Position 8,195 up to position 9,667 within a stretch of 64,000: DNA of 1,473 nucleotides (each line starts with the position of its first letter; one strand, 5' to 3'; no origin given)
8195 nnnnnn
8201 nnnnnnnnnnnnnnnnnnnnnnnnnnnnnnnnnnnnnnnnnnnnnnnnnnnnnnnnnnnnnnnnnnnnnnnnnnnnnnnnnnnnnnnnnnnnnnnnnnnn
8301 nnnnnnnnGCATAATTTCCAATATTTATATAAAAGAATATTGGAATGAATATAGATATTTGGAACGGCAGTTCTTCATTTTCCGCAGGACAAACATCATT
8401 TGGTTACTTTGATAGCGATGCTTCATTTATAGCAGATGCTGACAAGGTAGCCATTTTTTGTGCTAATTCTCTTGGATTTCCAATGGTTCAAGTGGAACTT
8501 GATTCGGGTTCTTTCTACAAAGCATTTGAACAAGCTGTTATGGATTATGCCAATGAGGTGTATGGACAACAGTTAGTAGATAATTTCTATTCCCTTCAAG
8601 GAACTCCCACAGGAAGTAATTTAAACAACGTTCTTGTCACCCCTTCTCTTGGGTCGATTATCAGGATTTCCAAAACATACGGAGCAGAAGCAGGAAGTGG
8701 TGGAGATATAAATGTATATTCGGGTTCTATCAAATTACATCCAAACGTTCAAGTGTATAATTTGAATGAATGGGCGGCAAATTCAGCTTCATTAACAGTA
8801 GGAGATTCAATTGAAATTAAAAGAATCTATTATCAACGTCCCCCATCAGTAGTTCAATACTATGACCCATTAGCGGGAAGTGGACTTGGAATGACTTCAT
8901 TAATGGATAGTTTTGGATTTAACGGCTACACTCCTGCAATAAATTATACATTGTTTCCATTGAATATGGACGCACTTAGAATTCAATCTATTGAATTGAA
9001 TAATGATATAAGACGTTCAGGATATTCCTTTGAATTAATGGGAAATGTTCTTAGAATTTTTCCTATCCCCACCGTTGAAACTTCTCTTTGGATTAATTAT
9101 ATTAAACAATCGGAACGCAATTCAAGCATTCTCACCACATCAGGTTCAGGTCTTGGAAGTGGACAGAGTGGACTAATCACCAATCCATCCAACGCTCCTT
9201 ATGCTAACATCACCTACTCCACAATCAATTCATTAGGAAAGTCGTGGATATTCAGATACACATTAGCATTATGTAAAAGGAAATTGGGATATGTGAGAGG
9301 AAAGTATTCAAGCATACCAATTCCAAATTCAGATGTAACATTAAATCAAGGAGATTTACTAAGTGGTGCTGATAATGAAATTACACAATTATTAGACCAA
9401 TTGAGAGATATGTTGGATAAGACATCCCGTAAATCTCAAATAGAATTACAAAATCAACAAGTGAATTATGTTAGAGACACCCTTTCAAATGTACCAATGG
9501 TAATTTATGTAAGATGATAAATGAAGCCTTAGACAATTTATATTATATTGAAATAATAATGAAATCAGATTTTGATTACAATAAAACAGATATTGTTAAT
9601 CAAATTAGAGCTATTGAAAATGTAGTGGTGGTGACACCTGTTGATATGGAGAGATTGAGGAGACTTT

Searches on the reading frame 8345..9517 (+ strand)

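Call 35: search_protein_families(library=phrogs, proteins=[window:8345-9517:+], max_evalue=0.00001)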
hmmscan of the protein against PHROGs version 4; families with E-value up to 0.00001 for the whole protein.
window:8345-9517:+ (390 aa): 1 family
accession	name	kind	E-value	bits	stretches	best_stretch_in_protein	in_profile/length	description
phrog_211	-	connector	3.1e-10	40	1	7-361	702-968/976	head-tail adaptor Ad2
